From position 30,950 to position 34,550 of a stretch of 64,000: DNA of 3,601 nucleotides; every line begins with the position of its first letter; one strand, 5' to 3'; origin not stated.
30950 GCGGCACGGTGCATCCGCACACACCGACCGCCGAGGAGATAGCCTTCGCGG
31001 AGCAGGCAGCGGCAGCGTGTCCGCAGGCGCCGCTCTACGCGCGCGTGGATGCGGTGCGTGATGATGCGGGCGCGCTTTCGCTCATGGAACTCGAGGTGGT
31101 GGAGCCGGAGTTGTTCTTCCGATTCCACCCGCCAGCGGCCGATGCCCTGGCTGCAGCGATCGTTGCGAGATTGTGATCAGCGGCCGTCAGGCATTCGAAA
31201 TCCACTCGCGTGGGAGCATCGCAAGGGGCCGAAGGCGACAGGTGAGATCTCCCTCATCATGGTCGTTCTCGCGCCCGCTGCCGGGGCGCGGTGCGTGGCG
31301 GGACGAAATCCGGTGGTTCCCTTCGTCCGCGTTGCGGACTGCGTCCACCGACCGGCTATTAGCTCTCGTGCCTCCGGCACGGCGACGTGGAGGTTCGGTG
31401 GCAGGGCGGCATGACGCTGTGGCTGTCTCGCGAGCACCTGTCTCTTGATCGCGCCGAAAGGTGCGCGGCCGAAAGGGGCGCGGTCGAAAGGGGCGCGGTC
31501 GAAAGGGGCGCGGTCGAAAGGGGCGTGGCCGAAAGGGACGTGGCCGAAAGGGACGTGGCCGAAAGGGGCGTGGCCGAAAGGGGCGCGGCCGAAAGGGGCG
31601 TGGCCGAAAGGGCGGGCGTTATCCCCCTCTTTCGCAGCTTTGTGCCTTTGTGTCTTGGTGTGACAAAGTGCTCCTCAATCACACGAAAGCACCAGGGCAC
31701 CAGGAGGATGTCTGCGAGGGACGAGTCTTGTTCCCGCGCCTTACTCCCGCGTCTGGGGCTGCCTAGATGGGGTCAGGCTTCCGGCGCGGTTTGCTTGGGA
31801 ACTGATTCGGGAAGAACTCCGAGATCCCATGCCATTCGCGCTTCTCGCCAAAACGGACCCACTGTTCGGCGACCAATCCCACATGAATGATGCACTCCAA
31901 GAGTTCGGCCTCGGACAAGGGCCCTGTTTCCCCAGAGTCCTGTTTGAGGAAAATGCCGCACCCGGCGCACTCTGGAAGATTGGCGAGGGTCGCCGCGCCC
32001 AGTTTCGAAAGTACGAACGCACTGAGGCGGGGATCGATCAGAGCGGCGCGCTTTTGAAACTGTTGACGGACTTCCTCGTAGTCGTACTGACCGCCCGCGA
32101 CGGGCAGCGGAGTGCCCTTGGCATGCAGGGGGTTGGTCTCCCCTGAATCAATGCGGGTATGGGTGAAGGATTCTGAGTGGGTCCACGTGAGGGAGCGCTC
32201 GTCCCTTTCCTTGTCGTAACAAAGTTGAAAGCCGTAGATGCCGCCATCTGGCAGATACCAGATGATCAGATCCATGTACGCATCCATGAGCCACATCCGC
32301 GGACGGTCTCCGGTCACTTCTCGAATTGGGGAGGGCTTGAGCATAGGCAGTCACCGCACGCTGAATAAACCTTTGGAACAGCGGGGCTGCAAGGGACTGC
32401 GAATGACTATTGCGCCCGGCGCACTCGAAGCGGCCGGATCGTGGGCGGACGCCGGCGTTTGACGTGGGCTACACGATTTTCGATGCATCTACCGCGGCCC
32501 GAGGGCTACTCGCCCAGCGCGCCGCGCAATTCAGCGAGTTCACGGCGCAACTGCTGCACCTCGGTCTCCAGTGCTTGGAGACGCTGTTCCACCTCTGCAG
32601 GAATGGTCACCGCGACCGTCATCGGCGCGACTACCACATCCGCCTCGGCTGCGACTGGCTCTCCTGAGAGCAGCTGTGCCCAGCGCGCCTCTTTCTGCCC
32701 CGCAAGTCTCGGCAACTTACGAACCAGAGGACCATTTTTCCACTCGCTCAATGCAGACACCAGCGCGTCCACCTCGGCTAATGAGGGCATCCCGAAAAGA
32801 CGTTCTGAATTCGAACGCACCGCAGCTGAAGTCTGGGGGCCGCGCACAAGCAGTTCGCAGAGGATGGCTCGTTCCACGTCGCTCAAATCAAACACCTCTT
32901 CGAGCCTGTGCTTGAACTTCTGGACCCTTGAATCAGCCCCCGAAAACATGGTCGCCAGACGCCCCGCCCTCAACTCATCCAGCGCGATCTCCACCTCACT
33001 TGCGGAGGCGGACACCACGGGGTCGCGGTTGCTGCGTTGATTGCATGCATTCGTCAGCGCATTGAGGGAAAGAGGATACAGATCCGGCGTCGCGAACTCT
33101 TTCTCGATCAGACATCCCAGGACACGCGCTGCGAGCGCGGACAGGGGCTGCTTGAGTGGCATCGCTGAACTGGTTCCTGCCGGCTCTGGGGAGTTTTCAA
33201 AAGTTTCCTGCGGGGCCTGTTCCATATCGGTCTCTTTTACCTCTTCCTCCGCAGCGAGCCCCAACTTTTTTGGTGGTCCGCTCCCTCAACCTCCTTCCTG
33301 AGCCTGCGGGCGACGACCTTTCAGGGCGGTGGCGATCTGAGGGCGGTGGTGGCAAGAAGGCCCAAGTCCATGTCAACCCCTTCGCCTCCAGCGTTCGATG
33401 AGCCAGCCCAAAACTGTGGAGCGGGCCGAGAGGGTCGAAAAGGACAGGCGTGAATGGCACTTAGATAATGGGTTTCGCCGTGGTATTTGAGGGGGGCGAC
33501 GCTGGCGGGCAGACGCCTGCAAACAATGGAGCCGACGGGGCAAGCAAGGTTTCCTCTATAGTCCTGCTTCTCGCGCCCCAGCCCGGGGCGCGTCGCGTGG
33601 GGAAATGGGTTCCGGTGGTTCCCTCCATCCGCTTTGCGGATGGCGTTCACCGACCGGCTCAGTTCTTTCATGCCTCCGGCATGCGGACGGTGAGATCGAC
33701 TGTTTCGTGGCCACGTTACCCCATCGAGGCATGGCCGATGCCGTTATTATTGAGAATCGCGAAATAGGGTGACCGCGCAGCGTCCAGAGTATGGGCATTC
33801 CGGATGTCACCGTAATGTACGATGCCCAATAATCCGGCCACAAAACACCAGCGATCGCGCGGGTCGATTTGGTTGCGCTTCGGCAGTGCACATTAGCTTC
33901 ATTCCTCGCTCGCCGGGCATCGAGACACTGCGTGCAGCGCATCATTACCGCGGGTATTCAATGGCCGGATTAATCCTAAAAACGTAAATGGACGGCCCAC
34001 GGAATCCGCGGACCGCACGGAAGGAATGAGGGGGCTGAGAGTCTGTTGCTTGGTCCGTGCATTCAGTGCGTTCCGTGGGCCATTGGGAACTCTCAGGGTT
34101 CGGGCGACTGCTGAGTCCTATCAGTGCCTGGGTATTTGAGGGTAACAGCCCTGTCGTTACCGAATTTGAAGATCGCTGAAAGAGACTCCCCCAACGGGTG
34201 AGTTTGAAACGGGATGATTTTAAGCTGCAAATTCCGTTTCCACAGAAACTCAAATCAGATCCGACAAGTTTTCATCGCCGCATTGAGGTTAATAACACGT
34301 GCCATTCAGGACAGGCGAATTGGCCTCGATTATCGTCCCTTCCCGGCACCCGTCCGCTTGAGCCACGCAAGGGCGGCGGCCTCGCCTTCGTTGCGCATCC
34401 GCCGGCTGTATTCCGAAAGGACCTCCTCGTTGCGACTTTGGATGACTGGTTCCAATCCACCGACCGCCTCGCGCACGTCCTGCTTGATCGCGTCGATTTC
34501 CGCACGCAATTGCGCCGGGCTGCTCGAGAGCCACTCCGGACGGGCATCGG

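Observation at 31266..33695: Two ~130-nt elements whose differences preserve four helices: candidate undescribed structured RNA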

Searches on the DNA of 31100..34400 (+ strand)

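Call 6: search_rna_families(source=window, start=31100, end=34400, threshold=evalue, max_evalue=10, show_alignments=3)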
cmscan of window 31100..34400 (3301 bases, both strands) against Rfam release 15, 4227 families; matches with E-value up to 10: 4.
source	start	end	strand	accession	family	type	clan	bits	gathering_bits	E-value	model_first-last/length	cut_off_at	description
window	31348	31381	+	RF01687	Acido-Lenti-1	Gene; sRNA;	-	22.6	37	0.038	1-46/46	no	Acido-Lenti-1 RNA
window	33650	33683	+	RF01687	Acido-Lenti-1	Gene; sRNA;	-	21.8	37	0.064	1-46/46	no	Acido-Lenti-1 RNA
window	34200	34276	-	RF03149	RAGATH-12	Gene; sRNA;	-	18.8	75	1.6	1-78/78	no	RAGATH-12 RNA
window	31162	31184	+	RF01325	CRISPR-DR12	Gene; CRISPR;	-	17.1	37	6.3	1-30/30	no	CRISPR RNA direct repeat element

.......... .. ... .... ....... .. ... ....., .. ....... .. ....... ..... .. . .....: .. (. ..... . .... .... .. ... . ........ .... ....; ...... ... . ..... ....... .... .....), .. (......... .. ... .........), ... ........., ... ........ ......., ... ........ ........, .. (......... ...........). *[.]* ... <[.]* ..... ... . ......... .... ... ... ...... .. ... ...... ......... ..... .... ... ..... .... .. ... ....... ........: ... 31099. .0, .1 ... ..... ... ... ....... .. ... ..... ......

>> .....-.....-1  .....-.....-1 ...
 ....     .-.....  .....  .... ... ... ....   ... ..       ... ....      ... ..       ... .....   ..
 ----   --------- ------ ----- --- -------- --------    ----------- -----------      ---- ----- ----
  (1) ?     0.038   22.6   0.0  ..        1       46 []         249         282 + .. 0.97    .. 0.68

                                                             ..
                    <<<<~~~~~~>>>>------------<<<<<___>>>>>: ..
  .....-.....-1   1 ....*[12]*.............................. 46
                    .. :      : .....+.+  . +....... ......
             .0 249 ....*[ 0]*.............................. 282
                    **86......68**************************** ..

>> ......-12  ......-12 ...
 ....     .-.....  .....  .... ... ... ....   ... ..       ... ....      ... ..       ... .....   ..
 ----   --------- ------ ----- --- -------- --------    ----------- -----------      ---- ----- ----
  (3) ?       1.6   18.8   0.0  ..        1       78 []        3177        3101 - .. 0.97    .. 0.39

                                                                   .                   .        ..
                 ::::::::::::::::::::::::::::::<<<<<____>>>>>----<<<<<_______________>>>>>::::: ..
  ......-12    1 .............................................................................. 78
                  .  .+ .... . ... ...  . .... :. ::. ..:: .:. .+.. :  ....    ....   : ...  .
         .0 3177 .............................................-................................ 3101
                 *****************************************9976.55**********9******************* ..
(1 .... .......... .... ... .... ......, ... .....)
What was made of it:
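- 31356..31381 (+): Copy A, the linker CUAUUAGCUCU (31356-31366) and helix P4 (31367-31372 with 31376-31381, loop UCC). This is the part that resembles Acido-Lenti-1. RF01687 scores 22.6 bits over 31348-31381 (call 6).
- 33556..33701 (+): Copy B, core element. All helices lie at the copy A coordinates plus 2302: P1 33572-33592, P2/P3 33612-33657, P4 33669-33683. RF01687 scores 21.8 bits over 33650-33683 (call 6).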

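Call 31: build_rna_model(alignment_id=A3, structure=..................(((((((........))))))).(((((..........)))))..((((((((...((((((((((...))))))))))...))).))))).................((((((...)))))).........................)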
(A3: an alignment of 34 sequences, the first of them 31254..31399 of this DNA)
Model R1 built from alignment A3 (34 sequences, 166 columns); structure: as given.
model positions 146; base pairs 36; branch points 3; effective number of sequences 2.59; information 0.59 bits per position. Calibrated on 0.2 Mb of random sequence (short: E-values are rough).
structure used (alignment columns):
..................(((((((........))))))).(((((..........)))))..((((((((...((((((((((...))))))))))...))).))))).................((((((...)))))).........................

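Call 32: search_with_rna_model(model_id=R1, sources=[window, L009, L001, L004, L019, L034, L036, L038, L039, L040, L041, L042, L043, L044, L045, L046, L047, L048, L049, L050, L051, L052, L053, L054, L055, L057, L062, L063, L064, L065, L066, L068, L071, L072, L073, L074, L075, L078], max_evalue=1)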
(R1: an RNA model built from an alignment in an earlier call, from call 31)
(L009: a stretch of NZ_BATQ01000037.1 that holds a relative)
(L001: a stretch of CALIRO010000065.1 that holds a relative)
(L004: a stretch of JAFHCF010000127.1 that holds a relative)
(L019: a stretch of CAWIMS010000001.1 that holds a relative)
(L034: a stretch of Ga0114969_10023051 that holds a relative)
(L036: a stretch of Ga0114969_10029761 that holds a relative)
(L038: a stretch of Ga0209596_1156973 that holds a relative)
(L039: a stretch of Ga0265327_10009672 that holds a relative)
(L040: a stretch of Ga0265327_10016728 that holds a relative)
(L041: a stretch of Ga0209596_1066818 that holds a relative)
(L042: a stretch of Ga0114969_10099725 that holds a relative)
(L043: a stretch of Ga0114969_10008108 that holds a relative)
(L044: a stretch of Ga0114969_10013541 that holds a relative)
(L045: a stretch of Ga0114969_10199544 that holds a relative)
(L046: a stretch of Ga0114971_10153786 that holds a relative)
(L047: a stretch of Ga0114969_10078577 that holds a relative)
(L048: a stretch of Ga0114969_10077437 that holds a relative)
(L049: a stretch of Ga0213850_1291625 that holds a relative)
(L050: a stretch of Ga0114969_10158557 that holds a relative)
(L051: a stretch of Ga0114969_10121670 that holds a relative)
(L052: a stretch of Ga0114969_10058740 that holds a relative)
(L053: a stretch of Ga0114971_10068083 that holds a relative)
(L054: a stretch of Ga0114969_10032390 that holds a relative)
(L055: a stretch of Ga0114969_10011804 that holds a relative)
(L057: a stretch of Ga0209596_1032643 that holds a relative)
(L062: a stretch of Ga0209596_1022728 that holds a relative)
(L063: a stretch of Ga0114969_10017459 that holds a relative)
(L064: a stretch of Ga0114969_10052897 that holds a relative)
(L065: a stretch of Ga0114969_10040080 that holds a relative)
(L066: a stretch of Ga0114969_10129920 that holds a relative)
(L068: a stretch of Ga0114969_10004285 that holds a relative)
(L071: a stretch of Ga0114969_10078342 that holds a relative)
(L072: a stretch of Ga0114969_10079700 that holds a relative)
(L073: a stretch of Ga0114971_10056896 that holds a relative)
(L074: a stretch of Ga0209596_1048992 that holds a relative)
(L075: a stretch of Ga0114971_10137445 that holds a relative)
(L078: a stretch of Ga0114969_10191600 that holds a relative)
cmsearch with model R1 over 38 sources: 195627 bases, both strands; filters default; matches with E-value up to 1: 100.
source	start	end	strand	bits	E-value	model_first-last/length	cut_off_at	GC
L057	467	612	-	156.8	2.2e-47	1-146/146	no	0.65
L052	2110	2255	-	154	1.7e-46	1-146/146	no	0.64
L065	276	421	-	152.7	4.3e-46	1-146/146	no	0.66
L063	288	433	-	151.2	1.3e-45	1-146/146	no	0.66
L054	3291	3436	-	150.8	1.7e-45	1-146/146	no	0.66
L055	2154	2299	-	150.8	1.7e-45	1-146/146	no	0.64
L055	2456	2601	-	150.7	2e-45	1-146/146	no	0.61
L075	274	419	-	150.3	2.6e-45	1-146/146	no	0.64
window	33556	33701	+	148.9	7.1e-45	1-146/146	no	0.64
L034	612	757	-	147.7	1.7e-44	1-146/146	no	0.61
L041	31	176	-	146.9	3e-44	1-146/146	no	0.64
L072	27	173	-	146.8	3.3e-44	1-146/146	no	0.64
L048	1917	2061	-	144.6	1.5e-43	1-146/146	no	0.61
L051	8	153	-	144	2.5e-43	1-146/146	no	0.64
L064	447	592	+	141.1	1.9e-42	1-146/146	no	0.66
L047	1848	1993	+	140.8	2.5e-42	1-146/146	no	0.71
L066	1081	1225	-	139.2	7.7e-42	1-146/146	no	0.66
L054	2995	3140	+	138.8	1e-41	1-146/146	no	0.66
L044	3892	4037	-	137.5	2.6e-41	1-146/146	no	0.64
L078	108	252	-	134.2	3e-40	1-146/146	no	0.67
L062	3448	3593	+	133.8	4e-40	1-146/146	no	0.68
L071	119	265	+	132.5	1e-39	1-146/146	no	0.69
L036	3341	3484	+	132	1.4e-39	1-146/146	no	0.67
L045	888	1026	+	131.6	2e-39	1-146/146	no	0.65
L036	3573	3723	+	130.1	5.5e-39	1-146/146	no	0.66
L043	816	959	+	128.1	2.5e-38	1-146/146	no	0.64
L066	1289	1432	-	127.6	3.5e-38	1-146/146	no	0.67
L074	669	814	-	125.1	2.1e-37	1-146/146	no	0.67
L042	1509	1654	-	122.2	1.7e-36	1-146/146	no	0.69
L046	993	1132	-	122.2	1.8e-36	1-146/146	no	0.67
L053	2104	2208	-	114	6.6e-34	42-146/146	5'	0.61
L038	132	278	-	113.5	9.5e-34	1-146/146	no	0.7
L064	1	123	+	111.2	5e-33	23-146/146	5'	0.67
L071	314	462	+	109.9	1.3e-32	1-146/146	no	0.65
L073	2336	2445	+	109.6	1.6e-32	1-110/146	3'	0.68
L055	1949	2094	-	108.3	4.1e-32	1-146/146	no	0.65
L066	1496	1599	-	100.9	8.5e-30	42-146/146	5'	0.66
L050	829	972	+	99.1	3.1e-29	1-146/146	no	0.64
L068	11098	11230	-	90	2.3e-26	1-146/146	no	0.59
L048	1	102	-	86.2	3.7e-25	1-104/146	3'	0.64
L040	2842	2988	-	80.8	1.8e-23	1-146/146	no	0.62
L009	5067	5209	+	70.6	2.9e-20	1-146/146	no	0.7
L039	184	330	-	68.8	1.1e-19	1-146/146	no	0.59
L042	1798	1871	-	67.7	2.3e-19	73-146/146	5'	0.66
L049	1268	1405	+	67.6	2.6e-19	1-146/146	no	0.61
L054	1465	1602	+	63.5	4.9e-18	1-146/146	no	0.63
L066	870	1017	-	61.5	2.1e-17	1-146/146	no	0.66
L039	385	514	+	54.4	3.7e-15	1-146/146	no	0.62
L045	1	60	+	48.8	2.1e-13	86-146/146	5'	0.57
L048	2110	2170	-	40.7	7.4e-11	85-146/146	5'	0.7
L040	2282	2429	-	37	1.1e-09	1-146/146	no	0.59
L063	1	75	-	30.8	9.6e-08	1-79/146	3'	0.61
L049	1201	1351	-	27.3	1.2e-06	1-146/146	no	0.6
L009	5383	5518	+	27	1.5e-06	1-146/146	no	0.65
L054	3284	3444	+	24.4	9.8e-06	1-146/146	no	0.65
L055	2452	2609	+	23.9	1.4e-05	1-146/146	no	0.59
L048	1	91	+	22.5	4e-05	55-146/146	5'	0.65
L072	23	181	+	22.3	4.5e-05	1-146/146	no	0.62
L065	245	429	+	20.8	0.00013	1-146/146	no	0.62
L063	284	441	+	20.5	0.00017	1-146/146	no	0.64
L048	1961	2006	+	20.4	0.00017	57-102/146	no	0.67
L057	511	556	+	19.8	0.00028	57-102/146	no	0.67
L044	3936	3981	+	19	0.0005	57-102/146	no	0.7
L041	29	184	+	18.9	0.00053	1-146/146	no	0.63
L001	4682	4756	-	18.2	0.00087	57-128/146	no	0.57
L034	153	229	-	18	0.001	1-146/146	no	0.56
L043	832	965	-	17.8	0.0012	1-146/146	no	0.65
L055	2198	2243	+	17.8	0.0012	57-102/146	no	0.67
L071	370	415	-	17.8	0.0012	57-102/146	no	0.67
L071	176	221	-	17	0.0021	57-102/146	no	0.7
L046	989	1125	+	16.9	0.0023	1-146/146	no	0.65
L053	2148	2193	+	16.4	0.0031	57-102/146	no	0.65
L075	318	363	+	16.1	0.004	57-102/146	no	0.67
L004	126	169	-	16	0.0043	57-102/146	no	0.68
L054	3004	3153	-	15.9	0.0046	1-146/146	no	0.67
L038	177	222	+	15.9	0.0047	57-102/146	no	0.76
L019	944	988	-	15.7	0.0054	58-101/146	no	0.64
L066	1125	1170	+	13.2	0.032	57-102/146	no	0.67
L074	713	758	+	13.2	0.032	57-102/146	no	0.7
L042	1553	1598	+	13.1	0.036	57-102/146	no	0.72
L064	35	80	-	12.8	0.045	57-102/146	no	0.67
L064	503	548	-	12.8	0.045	57-102/146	no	0.67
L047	1904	1949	-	12.6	0.05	57-102/146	no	0.7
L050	1028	1073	-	12.6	0.051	57-102/146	no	0.7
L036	3629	3674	-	12.6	0.052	57-102/146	no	0.67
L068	11135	11180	+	12.4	0.059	57-102/146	no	0.65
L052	2154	2199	+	12.4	0.059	57-102/146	no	0.65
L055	2356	2422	-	12.2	0.067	57-128/146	no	0.57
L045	946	987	-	11.1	0.15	59-100/146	no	0.64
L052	2219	2239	+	10.4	0.25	17-37/146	no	0.9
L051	52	97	+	10.3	0.26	57-102/146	no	0.7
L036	3333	3488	-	10.3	0.26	1-146/146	no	0.65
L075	383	403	+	9.9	0.35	17-37/146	no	0.95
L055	1944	2090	+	9.7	0.41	1-146/146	no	0.66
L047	1694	1819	-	9.2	0.6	1-146/146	no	0.6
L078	152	197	+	8.9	0.73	57-102/146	no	0.72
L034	656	701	+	8.8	0.81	57-102/146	no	0.63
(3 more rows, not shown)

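Call 38: search_with_rna_model(model_id=R1, source=window, filters=off, max_evalue=10)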
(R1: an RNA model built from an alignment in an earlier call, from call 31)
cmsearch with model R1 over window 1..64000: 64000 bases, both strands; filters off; matches with E-value up to 10: 36.
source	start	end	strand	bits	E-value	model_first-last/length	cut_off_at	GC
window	33556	33701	+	148.9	2.3e-45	1-146/146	no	0.64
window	31254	31399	+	133.8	1.3e-40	1-146/146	no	0.68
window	33612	33657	-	16.1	0.0013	57-102/146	no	0.67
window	33572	33592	-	9.9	0.12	17-37/146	no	0.95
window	60324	60461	-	9.1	0.21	1-146/146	no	0.66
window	31310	31355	-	7.9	0.48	57-102/146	no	0.72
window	22596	22696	+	6.4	1.4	1-146/146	no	0.63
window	24057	24131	+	6.4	1.4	1-146/146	no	0.61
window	20595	20627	-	6.2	1.6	62-96/146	no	0.67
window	33990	34015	-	6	1.9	68-93/146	no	0.77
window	26068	26109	-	5.8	2.2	58-101/146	no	0.76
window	43740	43813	+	5.8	2.3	1-146/146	no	0.55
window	4721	4840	+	5.2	3.5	1-146/146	no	0.58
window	47446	47547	+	5.2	3.6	1-146/146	no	0.67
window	8845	8861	+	5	4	19-35/146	no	0.76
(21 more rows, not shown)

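Call 58: search_with_rna_model(model_id=R1, sources=[L079, L080, L081, L082, L083, L084], max_evalue=1)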
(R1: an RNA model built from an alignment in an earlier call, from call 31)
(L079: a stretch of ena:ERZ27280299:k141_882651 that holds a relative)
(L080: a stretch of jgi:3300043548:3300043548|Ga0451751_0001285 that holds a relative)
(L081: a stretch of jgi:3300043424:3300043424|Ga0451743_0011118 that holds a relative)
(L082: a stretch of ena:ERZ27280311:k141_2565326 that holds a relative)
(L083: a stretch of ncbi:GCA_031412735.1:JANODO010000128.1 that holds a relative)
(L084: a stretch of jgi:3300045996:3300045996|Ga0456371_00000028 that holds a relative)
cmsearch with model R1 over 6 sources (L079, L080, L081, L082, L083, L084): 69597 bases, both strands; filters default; matches with E-value up to 1: 7.
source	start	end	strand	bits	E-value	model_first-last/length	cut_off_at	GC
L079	800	945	-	148.9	2.5e-45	1-146/146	no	0.64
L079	219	364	-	140.8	8.8e-43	1-146/146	no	0.71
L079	3087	3232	-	133.8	1.4e-40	1-146/146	no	0.68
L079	844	889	+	16.1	0.0014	57-102/146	no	0.67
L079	263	308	+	12.6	0.018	57-102/146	no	0.7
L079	909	929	+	9.9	0.13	17-37/146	no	0.95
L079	3131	3176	+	7.9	0.53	57-102/146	no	0.72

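Call 64: build_rna_model(alignment_id=A3, structure=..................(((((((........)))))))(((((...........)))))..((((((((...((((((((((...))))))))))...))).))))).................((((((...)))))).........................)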
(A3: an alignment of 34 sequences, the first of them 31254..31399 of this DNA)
Model R2 built from alignment A3 (34 sequences, 166 columns); structure: as given.
model positions 146; base pairs 36; branch points 3; effective number of sequences 2.52; information 0.59 bits per position. Calibrated on 0.2 Mb of random sequence (short: E-values are rough).
structure used (alignment columns):
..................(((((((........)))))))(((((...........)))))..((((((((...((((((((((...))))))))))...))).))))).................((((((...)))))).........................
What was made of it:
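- Tried and rejected: I rebuilt it as R2 (call 64).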
